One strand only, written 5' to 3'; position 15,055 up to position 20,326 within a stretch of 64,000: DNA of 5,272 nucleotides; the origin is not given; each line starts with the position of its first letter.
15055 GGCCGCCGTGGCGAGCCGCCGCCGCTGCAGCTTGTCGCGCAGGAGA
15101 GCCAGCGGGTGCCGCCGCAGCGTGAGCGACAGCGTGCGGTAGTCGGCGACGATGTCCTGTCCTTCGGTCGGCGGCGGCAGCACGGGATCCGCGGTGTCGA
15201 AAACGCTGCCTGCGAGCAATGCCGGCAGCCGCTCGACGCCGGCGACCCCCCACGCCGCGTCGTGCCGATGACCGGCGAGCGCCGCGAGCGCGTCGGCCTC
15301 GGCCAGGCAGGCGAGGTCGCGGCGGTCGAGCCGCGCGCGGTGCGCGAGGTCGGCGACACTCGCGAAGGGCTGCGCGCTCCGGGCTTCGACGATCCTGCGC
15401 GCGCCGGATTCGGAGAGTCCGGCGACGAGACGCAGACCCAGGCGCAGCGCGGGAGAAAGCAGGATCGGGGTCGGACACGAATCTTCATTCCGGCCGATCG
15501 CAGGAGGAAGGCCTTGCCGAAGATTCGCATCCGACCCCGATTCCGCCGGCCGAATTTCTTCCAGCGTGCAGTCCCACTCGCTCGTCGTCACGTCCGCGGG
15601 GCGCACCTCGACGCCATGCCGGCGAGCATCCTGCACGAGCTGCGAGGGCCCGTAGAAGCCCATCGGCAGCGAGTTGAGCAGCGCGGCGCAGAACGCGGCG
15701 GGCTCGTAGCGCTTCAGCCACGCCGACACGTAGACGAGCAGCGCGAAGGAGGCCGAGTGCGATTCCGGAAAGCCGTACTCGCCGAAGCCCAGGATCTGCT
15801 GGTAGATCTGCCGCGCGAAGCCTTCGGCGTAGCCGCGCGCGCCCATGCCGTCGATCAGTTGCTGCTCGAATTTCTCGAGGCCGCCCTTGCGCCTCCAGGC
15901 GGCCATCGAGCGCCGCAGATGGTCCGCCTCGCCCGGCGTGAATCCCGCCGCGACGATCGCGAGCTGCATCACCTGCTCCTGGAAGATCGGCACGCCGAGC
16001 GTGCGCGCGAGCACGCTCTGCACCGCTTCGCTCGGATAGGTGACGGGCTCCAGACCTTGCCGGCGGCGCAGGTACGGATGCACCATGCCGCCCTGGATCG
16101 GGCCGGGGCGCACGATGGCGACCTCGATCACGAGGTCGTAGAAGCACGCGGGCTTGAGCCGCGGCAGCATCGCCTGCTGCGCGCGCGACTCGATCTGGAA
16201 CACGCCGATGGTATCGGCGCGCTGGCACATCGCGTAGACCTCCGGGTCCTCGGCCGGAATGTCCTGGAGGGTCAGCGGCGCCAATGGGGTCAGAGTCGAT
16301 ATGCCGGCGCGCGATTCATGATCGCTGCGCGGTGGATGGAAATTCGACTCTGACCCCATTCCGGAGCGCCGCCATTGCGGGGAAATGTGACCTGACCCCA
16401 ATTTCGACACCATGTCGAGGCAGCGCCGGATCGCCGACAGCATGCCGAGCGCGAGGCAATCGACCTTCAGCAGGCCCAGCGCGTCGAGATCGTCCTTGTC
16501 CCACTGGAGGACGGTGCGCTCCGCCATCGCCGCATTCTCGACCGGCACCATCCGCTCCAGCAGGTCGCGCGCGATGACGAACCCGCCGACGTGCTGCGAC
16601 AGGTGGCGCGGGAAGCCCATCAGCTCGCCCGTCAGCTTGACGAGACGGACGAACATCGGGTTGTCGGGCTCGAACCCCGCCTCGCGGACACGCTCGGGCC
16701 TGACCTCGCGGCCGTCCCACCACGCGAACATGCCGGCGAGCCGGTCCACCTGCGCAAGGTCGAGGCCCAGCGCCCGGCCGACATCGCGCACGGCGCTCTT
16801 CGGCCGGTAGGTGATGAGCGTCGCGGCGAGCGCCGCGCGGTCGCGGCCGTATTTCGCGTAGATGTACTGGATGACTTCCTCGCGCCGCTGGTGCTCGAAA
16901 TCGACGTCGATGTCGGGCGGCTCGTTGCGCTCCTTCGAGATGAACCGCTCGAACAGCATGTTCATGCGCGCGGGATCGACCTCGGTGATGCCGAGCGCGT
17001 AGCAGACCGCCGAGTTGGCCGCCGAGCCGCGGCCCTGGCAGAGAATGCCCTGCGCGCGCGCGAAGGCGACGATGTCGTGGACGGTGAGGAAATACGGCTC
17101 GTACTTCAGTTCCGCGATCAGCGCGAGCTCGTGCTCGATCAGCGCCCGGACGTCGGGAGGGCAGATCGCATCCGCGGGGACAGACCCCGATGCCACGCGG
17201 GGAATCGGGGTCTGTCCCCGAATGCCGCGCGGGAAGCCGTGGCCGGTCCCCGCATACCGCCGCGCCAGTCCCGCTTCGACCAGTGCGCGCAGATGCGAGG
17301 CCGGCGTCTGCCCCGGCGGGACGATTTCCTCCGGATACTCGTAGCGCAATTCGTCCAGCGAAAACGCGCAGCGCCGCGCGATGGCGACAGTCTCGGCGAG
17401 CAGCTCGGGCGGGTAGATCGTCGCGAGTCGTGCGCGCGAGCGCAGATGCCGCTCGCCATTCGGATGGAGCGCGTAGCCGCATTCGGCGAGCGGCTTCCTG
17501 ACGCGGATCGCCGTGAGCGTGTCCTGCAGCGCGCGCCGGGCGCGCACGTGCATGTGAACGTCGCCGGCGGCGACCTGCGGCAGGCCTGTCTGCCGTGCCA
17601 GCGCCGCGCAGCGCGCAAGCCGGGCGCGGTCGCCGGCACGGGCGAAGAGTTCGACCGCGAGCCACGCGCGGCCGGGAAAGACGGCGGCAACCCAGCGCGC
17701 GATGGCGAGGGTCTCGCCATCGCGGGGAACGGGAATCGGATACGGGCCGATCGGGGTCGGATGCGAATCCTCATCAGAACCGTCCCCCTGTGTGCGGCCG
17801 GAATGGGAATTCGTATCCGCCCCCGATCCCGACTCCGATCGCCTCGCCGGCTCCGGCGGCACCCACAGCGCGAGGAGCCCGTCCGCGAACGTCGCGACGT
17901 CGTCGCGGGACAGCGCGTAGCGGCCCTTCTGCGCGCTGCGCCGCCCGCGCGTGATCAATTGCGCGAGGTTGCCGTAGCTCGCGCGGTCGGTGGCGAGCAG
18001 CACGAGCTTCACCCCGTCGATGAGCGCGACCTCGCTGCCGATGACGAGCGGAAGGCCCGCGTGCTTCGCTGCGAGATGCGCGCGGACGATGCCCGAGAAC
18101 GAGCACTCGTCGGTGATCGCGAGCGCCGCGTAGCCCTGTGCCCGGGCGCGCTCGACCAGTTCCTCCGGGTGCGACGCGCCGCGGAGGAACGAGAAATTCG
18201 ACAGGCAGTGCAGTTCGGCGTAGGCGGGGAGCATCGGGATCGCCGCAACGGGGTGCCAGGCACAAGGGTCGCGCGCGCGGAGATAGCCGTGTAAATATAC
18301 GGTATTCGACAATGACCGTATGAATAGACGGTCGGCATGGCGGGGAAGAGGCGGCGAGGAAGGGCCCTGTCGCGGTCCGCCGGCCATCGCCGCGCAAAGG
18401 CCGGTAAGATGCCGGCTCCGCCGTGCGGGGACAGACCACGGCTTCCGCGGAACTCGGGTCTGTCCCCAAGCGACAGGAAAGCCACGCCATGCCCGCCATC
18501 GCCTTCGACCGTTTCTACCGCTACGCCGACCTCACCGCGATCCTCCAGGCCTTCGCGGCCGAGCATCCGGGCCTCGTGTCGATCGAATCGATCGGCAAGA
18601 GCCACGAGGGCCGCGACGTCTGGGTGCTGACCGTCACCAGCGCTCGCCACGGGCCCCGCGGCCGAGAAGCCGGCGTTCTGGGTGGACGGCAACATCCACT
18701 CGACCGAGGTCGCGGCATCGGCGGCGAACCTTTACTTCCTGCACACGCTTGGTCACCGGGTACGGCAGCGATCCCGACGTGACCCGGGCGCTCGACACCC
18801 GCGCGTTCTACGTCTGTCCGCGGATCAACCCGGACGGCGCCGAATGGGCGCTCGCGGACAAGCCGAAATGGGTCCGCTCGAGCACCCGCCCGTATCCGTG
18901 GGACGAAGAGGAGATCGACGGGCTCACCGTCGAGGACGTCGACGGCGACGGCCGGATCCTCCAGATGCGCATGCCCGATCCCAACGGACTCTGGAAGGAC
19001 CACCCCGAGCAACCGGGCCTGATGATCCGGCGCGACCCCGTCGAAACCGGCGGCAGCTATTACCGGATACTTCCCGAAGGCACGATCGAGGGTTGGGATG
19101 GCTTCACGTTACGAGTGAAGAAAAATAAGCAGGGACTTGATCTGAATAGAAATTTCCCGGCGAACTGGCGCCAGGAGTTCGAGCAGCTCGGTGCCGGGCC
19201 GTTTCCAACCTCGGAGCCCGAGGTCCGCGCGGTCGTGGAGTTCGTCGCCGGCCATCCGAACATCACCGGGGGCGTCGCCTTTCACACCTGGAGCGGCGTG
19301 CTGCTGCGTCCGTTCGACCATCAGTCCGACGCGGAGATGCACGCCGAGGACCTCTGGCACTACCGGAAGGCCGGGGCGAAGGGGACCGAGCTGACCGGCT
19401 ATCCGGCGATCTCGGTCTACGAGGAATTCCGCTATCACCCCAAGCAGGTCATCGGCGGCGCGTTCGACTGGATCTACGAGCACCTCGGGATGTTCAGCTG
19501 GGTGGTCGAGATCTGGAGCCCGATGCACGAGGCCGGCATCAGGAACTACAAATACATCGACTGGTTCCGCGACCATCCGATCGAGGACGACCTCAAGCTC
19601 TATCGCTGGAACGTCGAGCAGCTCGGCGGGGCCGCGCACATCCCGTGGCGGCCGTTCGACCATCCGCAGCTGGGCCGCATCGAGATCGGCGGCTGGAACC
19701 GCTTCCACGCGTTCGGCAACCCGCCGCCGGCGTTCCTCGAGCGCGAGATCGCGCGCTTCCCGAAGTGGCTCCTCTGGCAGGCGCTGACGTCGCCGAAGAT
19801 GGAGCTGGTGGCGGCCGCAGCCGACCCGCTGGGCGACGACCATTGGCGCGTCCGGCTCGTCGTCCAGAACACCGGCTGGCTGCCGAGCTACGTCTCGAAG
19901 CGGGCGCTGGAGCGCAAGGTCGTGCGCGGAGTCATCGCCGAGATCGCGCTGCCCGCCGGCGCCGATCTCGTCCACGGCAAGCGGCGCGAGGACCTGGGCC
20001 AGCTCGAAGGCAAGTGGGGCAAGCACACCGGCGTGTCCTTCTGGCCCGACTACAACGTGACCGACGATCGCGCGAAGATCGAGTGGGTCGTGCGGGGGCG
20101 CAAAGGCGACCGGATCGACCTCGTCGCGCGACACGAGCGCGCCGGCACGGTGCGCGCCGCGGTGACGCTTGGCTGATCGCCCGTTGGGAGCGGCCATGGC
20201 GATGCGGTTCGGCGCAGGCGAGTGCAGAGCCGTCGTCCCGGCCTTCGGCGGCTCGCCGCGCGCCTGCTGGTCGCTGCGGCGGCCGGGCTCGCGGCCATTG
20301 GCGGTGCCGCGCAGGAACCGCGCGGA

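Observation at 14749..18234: dnaE2 tolerates four in-frame insertions of interspersed palindromic repeats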

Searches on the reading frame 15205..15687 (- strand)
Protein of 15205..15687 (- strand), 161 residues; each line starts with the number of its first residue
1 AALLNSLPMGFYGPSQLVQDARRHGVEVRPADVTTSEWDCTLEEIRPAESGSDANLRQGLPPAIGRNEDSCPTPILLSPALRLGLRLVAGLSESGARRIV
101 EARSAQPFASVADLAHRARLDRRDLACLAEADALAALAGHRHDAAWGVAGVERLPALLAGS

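Call 57: search_solved_structures(query=window:15205-15687:-, max_evalue=0.01, show_alignments=3)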
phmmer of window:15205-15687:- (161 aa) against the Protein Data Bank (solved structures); distinct sequences matched with E-value up to 0.01: 0.
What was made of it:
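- Tried and rejected: A PDB search with loop-4 context alone gave no hit (call 57).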

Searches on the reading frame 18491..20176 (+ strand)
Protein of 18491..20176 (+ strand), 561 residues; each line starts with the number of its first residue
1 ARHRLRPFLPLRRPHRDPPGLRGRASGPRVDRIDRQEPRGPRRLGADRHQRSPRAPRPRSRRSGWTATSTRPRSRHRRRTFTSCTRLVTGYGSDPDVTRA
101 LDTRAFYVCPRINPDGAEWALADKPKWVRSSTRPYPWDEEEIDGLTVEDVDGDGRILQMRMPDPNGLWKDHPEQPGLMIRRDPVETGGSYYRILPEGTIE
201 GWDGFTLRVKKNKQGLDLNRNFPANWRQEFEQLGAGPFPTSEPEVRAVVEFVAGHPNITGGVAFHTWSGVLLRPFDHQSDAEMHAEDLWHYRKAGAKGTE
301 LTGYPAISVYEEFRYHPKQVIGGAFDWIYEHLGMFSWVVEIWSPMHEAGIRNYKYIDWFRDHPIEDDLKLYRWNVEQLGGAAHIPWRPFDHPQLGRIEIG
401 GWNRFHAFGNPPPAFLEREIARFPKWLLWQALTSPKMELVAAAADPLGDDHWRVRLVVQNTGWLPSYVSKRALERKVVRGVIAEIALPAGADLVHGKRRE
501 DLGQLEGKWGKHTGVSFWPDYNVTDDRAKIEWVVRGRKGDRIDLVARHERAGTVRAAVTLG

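Call 22: search_protein_families(library=pfam, proteins=[window:18491-20176:+], max_evalue=0.001)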
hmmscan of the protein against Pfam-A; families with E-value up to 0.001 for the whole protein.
window:18491-20176:+ (561 aa): 1 family
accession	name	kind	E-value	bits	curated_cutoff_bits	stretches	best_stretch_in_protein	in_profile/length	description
PF00246.29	Peptidase_M14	-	1.5e-25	90.8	21.6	2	211-343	118-263/286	Zinc carboxypeptidase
